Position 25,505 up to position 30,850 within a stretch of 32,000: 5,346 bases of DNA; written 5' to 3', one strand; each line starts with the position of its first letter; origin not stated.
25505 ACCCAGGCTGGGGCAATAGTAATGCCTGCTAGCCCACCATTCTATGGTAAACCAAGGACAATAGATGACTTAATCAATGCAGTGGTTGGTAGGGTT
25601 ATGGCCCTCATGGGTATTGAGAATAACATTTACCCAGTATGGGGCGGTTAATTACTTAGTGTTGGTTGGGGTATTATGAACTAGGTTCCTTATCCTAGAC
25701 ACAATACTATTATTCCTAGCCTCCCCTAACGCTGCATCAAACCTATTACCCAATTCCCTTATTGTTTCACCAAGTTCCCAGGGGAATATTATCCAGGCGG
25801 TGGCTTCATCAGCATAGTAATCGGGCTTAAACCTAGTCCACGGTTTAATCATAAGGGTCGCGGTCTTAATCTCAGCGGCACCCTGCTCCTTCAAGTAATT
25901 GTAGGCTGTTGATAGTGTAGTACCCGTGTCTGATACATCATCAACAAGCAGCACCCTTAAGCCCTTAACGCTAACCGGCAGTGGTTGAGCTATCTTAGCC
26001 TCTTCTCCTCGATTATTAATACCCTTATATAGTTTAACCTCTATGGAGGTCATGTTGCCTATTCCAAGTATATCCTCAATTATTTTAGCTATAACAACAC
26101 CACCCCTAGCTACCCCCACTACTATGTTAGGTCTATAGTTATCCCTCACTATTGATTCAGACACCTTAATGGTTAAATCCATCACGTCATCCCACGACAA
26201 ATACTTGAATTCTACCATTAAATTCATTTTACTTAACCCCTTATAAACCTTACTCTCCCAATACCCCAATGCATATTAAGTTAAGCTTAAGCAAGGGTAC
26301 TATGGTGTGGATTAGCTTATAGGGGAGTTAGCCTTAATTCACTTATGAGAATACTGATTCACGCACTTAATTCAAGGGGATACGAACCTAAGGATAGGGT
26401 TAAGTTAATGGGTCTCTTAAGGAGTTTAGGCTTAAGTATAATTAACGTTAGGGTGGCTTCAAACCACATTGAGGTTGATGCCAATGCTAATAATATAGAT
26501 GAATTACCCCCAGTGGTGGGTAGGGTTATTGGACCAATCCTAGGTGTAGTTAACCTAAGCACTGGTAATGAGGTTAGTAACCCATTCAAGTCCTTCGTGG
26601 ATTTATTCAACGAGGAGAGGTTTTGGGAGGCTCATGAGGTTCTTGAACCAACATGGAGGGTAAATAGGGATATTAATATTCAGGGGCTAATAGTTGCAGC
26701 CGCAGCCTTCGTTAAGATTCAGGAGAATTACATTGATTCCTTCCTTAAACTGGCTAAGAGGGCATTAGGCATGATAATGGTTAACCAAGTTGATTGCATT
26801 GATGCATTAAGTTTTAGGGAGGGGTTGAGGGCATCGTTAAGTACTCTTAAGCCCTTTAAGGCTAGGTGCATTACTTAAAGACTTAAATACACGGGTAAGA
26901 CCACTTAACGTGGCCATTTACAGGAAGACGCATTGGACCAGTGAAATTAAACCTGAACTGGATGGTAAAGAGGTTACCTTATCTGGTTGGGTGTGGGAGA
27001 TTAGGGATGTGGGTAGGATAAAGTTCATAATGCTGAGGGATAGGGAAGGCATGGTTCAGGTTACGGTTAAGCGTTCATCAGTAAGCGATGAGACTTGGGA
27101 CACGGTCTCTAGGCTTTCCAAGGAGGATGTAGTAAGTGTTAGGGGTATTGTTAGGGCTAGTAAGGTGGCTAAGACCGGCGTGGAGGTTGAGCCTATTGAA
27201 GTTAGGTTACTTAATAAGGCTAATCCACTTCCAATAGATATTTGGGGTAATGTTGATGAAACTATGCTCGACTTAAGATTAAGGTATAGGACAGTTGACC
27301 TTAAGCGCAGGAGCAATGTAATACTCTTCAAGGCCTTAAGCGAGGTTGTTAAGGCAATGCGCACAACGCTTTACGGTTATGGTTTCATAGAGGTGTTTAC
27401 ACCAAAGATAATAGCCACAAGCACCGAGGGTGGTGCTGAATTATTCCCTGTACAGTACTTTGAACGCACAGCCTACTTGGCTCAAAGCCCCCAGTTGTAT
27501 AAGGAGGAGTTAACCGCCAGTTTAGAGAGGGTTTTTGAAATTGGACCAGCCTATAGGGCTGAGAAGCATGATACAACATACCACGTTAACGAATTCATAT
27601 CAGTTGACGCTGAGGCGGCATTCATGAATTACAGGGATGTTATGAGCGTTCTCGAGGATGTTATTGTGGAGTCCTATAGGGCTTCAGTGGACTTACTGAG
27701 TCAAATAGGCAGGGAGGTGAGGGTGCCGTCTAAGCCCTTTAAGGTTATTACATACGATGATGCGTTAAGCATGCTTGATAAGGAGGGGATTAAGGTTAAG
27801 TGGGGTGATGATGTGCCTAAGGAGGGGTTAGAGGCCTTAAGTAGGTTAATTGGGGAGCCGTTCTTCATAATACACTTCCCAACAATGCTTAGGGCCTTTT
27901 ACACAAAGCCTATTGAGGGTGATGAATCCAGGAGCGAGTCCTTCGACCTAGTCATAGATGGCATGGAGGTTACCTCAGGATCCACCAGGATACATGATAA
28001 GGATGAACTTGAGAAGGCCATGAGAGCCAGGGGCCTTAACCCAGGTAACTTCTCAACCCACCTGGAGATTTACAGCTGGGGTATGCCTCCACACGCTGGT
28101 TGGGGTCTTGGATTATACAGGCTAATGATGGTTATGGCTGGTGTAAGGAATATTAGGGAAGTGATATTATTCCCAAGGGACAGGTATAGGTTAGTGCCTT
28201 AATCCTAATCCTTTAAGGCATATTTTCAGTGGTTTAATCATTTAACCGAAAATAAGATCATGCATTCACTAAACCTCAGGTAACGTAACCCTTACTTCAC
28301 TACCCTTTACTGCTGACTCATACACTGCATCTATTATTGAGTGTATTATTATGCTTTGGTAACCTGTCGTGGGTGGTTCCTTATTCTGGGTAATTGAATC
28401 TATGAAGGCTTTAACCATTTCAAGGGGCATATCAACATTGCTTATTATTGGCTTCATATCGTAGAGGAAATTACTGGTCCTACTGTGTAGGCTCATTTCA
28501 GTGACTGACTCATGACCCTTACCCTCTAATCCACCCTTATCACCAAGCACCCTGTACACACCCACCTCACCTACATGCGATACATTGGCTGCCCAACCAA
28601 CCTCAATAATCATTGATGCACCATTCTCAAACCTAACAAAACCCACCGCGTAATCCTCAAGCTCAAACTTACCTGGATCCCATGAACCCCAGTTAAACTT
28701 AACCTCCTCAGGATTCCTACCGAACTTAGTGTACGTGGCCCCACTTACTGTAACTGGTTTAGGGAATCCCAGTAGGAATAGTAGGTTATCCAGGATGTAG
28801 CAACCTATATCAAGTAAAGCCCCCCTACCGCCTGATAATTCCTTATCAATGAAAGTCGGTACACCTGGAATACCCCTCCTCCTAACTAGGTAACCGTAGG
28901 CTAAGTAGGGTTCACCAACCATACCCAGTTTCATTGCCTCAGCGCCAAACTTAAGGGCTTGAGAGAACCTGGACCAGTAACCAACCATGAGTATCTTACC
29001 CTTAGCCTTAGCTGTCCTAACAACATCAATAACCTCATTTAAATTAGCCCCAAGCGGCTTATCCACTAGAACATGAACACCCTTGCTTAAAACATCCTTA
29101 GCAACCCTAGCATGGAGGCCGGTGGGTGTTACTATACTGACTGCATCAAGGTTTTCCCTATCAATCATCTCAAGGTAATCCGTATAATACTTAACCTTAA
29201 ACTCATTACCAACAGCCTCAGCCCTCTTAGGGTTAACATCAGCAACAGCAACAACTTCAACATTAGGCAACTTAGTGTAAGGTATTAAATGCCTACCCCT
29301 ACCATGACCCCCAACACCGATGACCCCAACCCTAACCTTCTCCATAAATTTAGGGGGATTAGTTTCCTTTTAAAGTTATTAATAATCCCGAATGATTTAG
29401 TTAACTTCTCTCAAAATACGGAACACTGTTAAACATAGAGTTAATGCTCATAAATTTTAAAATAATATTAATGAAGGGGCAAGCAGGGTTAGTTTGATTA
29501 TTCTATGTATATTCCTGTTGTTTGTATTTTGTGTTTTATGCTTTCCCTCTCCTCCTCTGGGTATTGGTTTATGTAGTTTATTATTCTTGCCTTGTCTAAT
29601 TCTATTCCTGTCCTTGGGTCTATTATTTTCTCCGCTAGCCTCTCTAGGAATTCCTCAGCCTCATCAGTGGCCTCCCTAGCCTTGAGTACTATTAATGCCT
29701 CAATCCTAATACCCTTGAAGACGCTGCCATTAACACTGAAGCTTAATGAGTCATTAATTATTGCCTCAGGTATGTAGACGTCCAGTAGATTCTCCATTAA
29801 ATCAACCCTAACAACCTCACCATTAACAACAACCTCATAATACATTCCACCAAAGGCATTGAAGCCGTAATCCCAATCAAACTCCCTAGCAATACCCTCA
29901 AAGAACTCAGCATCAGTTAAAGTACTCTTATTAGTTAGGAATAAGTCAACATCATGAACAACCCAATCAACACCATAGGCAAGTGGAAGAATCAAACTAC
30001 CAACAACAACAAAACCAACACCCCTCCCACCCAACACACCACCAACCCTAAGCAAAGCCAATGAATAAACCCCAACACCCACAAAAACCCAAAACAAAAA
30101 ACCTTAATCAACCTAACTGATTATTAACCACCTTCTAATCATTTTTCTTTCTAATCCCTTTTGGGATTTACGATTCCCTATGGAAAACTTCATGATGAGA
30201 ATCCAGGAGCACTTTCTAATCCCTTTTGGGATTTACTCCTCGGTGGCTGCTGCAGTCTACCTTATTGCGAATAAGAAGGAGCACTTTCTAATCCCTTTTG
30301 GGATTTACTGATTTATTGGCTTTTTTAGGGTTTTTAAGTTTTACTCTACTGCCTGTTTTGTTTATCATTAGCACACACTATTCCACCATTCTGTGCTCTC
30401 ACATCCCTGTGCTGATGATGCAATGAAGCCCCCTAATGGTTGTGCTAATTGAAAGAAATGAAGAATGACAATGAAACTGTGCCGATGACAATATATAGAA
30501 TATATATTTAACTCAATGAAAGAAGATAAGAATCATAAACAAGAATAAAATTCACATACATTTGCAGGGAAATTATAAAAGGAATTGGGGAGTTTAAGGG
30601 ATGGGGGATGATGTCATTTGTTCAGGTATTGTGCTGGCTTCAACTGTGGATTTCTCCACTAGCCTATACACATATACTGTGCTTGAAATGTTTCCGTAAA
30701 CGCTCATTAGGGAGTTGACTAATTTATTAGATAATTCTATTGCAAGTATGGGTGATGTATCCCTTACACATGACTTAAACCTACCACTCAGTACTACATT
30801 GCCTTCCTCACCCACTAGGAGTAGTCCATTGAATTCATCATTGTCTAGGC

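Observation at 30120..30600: Orphan three-repeat mini-CRISPR with leader and no cas genes in view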

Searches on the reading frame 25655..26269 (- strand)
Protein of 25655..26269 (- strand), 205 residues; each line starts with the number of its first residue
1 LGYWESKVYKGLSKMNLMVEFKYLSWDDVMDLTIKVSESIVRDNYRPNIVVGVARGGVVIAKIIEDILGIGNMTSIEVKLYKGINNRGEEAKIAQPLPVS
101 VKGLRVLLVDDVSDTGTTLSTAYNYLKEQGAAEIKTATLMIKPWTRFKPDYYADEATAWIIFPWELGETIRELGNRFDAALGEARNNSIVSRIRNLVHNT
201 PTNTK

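Call 22: search_protein_families(library=pfam, proteins=[window:25655-26269:-], max_evalue=0.001)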
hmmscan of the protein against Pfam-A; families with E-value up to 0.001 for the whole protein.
window:25655-26269:- (205 aa): 2 families
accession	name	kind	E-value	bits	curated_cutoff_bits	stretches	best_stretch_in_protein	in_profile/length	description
PF00156.33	Pribosyltran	-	9.9e-24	83.9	26.3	1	29-167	11-154/158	Phosphoribosyl transferase domain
PF14681.12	UPRTase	-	0.00024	21.1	27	1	46-139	66-158/206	Uracil phosphoribosyltransferase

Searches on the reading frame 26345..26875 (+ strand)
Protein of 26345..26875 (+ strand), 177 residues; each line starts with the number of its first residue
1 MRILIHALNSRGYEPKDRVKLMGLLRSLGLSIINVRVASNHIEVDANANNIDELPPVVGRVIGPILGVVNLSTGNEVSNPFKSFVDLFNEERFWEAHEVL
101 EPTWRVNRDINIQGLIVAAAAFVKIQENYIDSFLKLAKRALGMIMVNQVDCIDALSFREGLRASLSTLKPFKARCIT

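Call 22: search_protein_families(library=pfam, proteins=[window:26345-26875:+], max_evalue=0.001)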
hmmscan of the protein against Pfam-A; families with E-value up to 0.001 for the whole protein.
window:26345-26875:+ (177 aa): 1 family
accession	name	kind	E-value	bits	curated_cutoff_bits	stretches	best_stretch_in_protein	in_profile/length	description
PF03745.19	DUF309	-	2.4e-15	56.4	27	1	81-135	1-58/59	Domain of unknown function (DUF309)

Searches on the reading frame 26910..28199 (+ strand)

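Call 22: search_protein_families(library=pfam, proteins=[window:26910-28199:+], max_evalue=0.001)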
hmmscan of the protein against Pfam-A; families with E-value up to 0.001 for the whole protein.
window:26910-28199:+ (430 aa): 3 families
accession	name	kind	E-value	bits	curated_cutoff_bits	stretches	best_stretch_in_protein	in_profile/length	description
PF00152.25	tRNA-synt_2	-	2.1e-79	267.2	25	1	121-424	3-307/308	tRNA synthetases class II (D, K and N)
PF01336.31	tRNA_anti-codon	-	2.6e-11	43.7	27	1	22-99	1-73/75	OB-fold nucleic acid binding domain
PF01409.25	tRNA-synt_2d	-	0.00012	22.1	19.8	0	396-418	213-235/246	tRNA synthetases class II core domain (F)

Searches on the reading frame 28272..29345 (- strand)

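Call 22: search_protein_families(library=pfam, proteins=[window:28272-29345:-], max_evalue=0.001)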
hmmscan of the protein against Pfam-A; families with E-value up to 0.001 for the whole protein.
window:28272-29345:- (358 aa): 3 families
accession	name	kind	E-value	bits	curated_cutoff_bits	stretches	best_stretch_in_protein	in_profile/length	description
PF01408.29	GFO_IDH_MocA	-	8.4e-30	104.4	24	1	4-123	1-120/120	Oxidoreductase family, NAD-binding Rossmann fold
PF22725.1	GFO_IDH_MocA_C3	-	6.4e-16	58.9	27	1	137-274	7-124/124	GFO/IDH/MocA C-terminal domain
PF02894.22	GFO_IDH_MocA_C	-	1e-14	55.3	22.9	1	167-352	35-217/218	Oxidoreductase family, C-terminal alpha/beta domain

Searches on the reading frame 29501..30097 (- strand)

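Call 22: search_protein_families(library=pfam, proteins=[window:29501-30097:-], max_evalue=0.001)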
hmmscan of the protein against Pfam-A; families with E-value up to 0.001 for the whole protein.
window:29501-30097:- (199 aa): 1 family
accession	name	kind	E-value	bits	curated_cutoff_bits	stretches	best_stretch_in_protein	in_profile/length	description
PF09970.15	DUF2204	-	1.6e-67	227.1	20.3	1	13-192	3-180/181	Nucleotidyl transferase of unknown function (DUF2204)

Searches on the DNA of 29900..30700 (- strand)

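Call 20: search_dna_similar(query=window:30237-30283:-, collection=phages, mode=distant, max_evalue=10)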
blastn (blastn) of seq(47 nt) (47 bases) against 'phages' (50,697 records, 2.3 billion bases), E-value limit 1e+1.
No match.

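Call 55: search_rna_families(source=window, start=29900, end=30700, threshold=evalue, max_evalue=1)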
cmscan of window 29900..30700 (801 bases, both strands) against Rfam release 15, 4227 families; matches with E-value up to 1: 3.
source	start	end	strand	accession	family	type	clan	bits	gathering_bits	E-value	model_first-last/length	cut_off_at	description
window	30147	30171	+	RF01328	CRISPR-DR17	Gene; CRISPR;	CL00014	42.5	42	6.8e-07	1-25/25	no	CRISPR RNA direct repeat element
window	30212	30236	+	RF01328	CRISPR-DR17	Gene; CRISPR;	CL00014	42.5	42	6.8e-07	1-25/25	no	CRISPR RNA direct repeat element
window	30284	30308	+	RF01328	CRISPR-DR17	Gene; CRISPR;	CL00014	42.5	42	6.8e-07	1-25/25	no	CRISPR RNA direct repeat element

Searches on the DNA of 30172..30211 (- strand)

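Call 21: search_dna_similar(query=window:30172-30211:-, collection=phages, mode=distant, max_evalue=10)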
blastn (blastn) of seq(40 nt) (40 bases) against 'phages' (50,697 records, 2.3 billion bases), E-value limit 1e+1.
Records with a match: 25; places in all: 25; records where one place covers at least 80% of the query: 0.
Best place of each record, by identity: >=99% 3; 95-99% 6; 90-95% 13; 80-90% 3.
By first word of the organism name: Synechococcus 8; Dickeya 4; Vibrio 4; Rhizobium 2; Bacillus 2; Prochlorococcus 2; Bacteriophage 1; Peromfec 1; Cyanophage 1.
By host as written in the record: - 7; Synechococcus sp. 3; Synechococcus sp. WH8017 2; Dickeya solani MK10 2; Dickeya solani 2; Prochlorococcus sp. NATL2A 2; Agrobacterium radiobacter PL13 1; Agrobacterium radiobacter PL17 1; and 5 more.
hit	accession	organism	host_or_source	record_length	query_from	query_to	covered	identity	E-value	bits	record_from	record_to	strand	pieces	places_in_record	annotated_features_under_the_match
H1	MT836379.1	Bacteriophage sp.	human fecal samples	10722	13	39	68%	85.2%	7e+0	32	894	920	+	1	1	record has no annotation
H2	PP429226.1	Rhizobium phage LG08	Agrobacterium radiobacter PL13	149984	1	27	68%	85.2%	7e+0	32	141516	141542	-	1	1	baseplate hub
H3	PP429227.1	Rhizobium phage IG49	Agrobacterium radiobacter PL17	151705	1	27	68%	85.2%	7e+0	32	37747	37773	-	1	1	baseplate hub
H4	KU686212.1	Synechococcus phage S-CAM7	Synechococcus sp.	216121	11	34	60%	91.7%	7e+0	33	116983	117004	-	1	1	peptidase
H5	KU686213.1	Synechococcus phage S-CAM7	Synechococcus sp.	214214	11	34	60%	91.7%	7e+0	33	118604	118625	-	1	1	peptidase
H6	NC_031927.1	Synechococcus phage S-CAM7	Synechococcus sp.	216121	11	34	60%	91.7%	7e+0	33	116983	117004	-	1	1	peptidase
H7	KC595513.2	Bacillus phage Shanette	Bacillus cereus BGSC 6E1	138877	2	25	60%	91.7%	7e+0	32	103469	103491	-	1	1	hypothetical protein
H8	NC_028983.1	Bacillus phage Shanette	Bacillus cereus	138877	2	25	60%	91.7%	7e+0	32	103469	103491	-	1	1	hypothetical protein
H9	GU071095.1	Synechococcus phage S-SM2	Synechococcus sp. WH8017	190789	6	27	55%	90.9%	7e+0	32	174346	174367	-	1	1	zwf: glucose-6-phosphate dehydrogenase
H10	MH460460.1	Dickeya phage vB_DsoM_JA13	Dickeya solani MK10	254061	12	33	55%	90.9%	7e+0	32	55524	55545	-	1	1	hypothetical protein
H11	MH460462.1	Dickeya phage vB_DsoM_JA33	Dickeya solani MK10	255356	12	33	55%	90.9%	7e+0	32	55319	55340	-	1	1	hypothetical protein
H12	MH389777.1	Dickeya phage vB_DsoM_JA11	Dickeya solani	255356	12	33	55%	90.9%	7e+0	32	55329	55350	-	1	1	hypothetical protein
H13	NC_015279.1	Synechococcus phage S-SM2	Synechococcus sp. WH8017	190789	6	27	55%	90.9%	7e+0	32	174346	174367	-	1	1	zwf: dehydrogenase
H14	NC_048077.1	Dickeya phage vB_DsoM_JA11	Dickeya solani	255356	12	33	55%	90.9%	7e+0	32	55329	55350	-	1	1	hypothetical protein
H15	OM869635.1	Peromfec virus RodF8_43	Peromyscus boylii; specimen_voucher: ...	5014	7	28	55%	90.9%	7e+0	32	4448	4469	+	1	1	nonstructural protein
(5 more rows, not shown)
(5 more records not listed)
